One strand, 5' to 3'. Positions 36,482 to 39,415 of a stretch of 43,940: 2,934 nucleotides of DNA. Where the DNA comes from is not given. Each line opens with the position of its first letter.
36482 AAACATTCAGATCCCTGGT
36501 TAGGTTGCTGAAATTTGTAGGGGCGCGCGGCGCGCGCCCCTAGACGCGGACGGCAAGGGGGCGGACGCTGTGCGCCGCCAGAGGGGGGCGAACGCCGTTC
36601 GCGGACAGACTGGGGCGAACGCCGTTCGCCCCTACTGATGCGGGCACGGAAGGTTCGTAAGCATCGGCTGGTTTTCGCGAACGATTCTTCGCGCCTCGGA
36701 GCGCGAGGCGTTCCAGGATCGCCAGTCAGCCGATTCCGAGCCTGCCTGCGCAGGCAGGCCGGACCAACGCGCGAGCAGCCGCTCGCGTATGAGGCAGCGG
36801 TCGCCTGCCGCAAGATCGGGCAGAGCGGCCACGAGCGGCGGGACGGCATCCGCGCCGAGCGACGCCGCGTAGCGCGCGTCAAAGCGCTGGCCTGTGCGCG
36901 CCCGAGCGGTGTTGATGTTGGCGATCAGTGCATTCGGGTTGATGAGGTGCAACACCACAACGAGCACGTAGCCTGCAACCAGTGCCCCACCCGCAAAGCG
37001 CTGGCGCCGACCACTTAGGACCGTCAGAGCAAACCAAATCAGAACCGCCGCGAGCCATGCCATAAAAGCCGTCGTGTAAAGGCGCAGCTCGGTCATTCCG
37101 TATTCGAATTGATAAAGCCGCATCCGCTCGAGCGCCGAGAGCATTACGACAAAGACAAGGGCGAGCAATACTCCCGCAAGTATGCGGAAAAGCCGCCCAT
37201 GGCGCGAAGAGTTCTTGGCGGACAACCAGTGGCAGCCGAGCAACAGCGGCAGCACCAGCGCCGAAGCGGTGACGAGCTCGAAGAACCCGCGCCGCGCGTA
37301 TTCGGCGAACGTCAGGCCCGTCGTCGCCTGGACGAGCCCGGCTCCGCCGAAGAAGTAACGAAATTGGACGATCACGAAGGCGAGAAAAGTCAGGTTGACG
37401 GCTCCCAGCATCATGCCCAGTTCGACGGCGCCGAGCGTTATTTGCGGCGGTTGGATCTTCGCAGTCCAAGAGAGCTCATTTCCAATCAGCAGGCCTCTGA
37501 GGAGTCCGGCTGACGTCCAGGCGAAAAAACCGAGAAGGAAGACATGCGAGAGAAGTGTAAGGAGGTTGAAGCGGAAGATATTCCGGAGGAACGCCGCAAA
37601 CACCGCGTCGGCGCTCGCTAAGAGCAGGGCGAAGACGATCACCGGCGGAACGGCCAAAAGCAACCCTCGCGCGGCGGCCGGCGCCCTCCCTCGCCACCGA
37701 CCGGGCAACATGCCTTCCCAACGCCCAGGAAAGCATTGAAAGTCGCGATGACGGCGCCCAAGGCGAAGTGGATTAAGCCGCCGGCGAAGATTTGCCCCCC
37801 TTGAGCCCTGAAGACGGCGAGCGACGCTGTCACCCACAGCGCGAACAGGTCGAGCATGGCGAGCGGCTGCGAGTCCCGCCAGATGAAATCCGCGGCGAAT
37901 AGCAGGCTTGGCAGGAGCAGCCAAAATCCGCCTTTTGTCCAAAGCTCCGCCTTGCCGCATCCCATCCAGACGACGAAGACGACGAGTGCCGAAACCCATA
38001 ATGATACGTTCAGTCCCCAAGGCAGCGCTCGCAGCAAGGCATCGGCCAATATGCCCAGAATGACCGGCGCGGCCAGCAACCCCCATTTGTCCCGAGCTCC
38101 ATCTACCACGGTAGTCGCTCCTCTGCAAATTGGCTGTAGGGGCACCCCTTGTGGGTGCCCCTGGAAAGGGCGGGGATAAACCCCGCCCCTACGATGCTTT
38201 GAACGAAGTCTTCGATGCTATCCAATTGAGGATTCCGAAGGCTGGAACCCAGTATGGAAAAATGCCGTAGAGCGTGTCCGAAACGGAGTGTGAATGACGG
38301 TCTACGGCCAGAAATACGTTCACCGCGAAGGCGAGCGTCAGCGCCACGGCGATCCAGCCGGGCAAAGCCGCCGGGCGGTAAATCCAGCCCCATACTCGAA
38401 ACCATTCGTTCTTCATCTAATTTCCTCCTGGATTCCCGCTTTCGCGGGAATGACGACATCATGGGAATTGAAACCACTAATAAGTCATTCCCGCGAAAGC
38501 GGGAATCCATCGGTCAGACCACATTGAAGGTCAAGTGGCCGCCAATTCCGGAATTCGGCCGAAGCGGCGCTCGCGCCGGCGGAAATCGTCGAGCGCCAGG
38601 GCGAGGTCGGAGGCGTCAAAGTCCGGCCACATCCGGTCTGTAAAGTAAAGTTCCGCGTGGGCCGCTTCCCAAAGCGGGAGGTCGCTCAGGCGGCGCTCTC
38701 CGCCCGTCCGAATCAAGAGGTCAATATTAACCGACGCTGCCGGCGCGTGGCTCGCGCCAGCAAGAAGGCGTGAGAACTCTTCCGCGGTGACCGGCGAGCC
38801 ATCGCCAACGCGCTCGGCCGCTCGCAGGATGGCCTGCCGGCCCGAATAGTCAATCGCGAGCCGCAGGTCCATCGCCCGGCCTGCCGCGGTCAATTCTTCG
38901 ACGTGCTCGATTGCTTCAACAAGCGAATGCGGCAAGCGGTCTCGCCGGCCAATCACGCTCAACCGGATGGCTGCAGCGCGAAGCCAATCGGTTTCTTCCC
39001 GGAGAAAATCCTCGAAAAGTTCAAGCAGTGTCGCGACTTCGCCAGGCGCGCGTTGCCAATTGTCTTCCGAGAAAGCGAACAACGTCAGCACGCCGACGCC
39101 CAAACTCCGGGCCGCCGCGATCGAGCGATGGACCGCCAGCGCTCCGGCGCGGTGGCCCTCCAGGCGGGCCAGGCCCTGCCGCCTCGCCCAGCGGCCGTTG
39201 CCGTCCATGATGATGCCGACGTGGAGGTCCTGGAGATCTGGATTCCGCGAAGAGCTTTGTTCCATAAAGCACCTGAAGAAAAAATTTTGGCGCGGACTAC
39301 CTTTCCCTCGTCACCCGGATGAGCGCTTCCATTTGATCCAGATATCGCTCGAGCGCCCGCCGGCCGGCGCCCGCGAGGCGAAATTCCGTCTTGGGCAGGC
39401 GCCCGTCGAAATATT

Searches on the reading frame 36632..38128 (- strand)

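Call 49: search_protein_families(library=pfam, proteins=[window:36632-38128:-], max_evalue=0.00001)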
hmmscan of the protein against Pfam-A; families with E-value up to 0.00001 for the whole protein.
window:36632-38128:- (498 aa): 1 family
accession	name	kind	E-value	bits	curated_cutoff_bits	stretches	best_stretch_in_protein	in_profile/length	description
PF13687.11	DUF4153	-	1.1e-71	242.4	27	1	148-433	84-371/373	Domain of unknown function (DUF4153)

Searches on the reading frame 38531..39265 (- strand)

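Call 49: search_protein_families(library=pfam, proteins=[window:38531-39265:-], max_evalue=0.00001)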
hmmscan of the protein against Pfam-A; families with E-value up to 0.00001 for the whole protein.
window:38531-39265:- (244 aa): 1 family
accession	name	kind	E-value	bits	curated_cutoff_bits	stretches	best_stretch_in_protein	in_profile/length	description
PF01255.24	Prenyltransf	-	1.6e-65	221.2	27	1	19-236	1-219/219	Putative undecaprenyl diphosphate synthase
